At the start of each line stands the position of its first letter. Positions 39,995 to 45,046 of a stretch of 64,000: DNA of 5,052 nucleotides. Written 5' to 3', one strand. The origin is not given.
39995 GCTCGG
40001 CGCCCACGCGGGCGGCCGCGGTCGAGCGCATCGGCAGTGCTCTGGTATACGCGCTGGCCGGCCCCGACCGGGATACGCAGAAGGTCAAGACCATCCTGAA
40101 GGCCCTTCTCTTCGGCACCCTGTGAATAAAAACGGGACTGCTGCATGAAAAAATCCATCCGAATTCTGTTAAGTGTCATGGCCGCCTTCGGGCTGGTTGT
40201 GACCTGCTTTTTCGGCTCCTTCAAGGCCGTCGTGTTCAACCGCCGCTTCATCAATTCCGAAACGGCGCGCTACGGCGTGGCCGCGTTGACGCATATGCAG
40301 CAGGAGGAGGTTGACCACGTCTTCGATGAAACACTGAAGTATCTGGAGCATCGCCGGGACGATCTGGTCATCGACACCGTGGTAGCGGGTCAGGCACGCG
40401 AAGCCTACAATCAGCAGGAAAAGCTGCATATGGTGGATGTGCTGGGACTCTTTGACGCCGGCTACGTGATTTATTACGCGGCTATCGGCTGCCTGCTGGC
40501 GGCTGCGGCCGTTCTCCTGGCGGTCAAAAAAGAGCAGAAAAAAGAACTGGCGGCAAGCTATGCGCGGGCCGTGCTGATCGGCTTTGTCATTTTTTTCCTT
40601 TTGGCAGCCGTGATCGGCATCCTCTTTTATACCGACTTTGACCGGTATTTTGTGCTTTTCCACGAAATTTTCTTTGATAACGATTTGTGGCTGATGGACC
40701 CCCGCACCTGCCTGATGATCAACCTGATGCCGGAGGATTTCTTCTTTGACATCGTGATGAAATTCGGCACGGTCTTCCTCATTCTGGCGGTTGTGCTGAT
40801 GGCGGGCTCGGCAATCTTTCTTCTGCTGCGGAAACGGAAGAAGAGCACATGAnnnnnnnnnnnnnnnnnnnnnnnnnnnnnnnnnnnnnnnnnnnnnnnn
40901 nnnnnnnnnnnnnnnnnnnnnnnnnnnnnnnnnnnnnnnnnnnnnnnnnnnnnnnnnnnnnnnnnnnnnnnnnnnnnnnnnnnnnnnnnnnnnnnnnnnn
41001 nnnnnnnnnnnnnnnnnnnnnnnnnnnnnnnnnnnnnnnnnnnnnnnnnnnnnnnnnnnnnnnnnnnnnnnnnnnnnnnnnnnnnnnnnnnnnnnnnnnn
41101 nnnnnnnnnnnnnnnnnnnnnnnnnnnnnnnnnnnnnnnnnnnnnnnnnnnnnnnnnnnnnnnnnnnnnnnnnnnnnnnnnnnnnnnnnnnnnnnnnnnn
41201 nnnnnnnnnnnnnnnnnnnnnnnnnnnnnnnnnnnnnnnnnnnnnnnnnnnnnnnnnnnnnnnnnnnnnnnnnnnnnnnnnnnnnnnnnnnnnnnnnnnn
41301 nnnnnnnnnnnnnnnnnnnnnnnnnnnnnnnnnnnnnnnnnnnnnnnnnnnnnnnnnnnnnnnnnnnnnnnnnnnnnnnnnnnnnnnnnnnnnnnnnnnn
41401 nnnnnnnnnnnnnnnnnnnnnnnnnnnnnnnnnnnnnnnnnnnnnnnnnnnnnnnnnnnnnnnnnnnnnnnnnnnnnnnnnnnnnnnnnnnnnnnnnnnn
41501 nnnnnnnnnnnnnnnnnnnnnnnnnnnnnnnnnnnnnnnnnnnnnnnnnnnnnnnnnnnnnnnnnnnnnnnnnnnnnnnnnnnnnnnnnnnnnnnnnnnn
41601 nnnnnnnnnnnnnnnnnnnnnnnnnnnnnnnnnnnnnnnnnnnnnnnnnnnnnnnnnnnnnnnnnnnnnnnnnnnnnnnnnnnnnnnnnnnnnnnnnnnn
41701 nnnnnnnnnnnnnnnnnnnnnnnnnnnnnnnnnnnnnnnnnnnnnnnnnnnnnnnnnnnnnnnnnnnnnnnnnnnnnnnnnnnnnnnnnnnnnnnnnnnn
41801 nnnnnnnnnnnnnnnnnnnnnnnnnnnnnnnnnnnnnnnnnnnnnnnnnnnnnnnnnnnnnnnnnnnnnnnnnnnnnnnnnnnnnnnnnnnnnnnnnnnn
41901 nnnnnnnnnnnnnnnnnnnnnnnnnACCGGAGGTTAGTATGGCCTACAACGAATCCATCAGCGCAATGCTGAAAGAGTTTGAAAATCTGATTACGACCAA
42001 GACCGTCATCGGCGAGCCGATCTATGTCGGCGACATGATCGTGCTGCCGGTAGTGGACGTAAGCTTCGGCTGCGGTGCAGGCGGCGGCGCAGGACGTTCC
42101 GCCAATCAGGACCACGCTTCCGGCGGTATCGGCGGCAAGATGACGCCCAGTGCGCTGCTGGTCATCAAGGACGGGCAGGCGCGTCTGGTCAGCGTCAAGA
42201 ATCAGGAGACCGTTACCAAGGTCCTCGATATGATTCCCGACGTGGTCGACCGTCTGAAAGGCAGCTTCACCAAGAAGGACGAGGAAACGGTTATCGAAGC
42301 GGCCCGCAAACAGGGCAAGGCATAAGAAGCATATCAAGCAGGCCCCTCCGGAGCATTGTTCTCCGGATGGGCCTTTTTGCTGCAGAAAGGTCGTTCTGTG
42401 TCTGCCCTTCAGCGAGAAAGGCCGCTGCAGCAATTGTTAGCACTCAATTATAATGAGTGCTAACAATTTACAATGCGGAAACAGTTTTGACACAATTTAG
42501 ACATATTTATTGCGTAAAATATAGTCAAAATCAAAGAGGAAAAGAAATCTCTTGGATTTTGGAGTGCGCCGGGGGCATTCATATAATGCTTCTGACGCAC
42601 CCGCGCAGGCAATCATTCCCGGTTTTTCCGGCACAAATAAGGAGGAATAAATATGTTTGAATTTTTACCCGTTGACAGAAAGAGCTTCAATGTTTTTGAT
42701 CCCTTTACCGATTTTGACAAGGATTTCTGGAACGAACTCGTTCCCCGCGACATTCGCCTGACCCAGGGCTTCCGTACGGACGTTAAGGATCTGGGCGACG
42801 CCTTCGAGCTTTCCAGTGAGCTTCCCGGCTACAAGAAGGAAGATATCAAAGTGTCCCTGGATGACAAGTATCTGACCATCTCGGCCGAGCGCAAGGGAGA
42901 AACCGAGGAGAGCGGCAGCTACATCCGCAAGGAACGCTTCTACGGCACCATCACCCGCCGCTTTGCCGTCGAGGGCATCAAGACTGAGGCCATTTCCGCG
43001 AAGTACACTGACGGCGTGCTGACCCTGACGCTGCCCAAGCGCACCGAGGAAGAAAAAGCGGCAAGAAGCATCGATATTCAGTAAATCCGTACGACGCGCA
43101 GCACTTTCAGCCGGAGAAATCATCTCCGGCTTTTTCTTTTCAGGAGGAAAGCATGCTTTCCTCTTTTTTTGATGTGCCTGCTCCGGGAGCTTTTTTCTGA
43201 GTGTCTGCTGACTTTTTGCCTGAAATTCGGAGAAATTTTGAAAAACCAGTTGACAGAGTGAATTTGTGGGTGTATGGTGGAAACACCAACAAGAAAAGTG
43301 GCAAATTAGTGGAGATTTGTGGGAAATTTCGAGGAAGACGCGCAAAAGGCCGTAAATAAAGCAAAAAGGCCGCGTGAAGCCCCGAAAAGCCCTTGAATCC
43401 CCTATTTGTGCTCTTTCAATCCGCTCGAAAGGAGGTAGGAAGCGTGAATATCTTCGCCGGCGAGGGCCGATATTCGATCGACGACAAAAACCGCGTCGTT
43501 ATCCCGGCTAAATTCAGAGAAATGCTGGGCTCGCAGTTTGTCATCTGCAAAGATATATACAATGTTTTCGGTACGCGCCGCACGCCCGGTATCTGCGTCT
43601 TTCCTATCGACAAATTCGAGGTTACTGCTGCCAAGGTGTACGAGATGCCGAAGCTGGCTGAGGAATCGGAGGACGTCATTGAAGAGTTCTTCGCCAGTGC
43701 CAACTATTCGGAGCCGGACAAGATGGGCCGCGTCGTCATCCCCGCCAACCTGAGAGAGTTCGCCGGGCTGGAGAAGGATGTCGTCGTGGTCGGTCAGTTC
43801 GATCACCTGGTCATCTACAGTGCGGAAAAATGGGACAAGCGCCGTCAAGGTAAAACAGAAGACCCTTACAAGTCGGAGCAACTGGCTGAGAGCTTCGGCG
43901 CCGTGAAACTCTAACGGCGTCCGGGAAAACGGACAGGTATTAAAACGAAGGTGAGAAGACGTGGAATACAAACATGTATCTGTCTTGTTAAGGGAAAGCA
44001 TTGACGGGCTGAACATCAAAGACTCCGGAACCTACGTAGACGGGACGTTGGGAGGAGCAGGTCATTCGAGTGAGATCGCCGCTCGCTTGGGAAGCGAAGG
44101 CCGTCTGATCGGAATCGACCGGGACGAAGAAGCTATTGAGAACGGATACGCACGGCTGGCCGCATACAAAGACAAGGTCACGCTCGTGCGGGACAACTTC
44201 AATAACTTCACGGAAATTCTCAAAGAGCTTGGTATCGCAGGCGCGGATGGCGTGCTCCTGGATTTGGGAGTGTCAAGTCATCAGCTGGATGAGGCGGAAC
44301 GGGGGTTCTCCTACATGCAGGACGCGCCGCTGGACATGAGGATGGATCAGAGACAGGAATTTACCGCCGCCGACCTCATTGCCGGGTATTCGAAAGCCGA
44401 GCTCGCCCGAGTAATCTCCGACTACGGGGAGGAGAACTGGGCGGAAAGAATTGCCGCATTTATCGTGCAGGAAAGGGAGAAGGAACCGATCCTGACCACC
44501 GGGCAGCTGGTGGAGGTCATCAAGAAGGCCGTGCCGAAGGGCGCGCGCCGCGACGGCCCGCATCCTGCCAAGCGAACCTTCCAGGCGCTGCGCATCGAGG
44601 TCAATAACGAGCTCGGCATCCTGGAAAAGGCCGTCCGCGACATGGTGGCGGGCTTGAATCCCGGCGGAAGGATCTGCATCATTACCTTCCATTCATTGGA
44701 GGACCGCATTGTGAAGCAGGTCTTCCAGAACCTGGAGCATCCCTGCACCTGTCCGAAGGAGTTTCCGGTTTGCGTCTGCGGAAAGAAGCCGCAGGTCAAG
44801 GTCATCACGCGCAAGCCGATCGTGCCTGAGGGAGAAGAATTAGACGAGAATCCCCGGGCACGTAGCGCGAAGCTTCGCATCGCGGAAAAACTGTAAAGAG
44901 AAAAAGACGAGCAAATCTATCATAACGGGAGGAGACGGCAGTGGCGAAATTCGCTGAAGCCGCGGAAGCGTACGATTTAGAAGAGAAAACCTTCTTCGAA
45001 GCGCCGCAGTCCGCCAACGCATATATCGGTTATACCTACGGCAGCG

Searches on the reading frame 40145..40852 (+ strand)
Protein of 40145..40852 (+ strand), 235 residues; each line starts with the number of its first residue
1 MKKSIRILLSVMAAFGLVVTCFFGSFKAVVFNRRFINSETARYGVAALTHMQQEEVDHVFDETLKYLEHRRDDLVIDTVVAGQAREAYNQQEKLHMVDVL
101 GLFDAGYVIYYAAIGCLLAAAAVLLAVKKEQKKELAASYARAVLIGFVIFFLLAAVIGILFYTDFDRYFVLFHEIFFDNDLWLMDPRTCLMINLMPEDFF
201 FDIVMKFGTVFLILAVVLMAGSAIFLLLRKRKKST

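Call 74: search_protein_families(library=pfam, proteins=[window:40145-40852:+], max_evalue=0.00001)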
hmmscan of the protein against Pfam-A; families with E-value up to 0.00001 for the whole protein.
window:40145-40852:+ (235 aa): 1 family
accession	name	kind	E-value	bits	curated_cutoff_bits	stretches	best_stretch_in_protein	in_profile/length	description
PF07314.17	Lit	-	9.6e-40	136.9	24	1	13-200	3-176/176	Lipoprotein intramolecular transacylase Lit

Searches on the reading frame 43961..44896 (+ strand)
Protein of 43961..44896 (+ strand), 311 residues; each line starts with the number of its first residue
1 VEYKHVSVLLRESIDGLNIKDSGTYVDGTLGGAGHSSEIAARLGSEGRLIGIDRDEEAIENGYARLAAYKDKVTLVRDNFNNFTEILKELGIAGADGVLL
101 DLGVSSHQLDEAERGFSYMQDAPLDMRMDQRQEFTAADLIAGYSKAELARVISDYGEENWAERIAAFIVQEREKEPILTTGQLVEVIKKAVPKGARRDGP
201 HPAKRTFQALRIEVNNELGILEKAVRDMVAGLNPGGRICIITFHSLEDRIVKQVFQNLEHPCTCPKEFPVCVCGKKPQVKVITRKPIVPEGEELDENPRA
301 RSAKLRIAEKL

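Call 74: search_protein_families(library=pfam, proteins=[window:43961-44896:+], max_evalue=0.00001)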
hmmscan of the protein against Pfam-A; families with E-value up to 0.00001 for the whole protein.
window:43961-44896:+ (311 aa): 1 family
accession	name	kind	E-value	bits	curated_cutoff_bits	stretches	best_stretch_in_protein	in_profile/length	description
PF01795.25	Methyltransf_5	-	6.3e-124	413.9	27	1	3-310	2-308/309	MraW methylase family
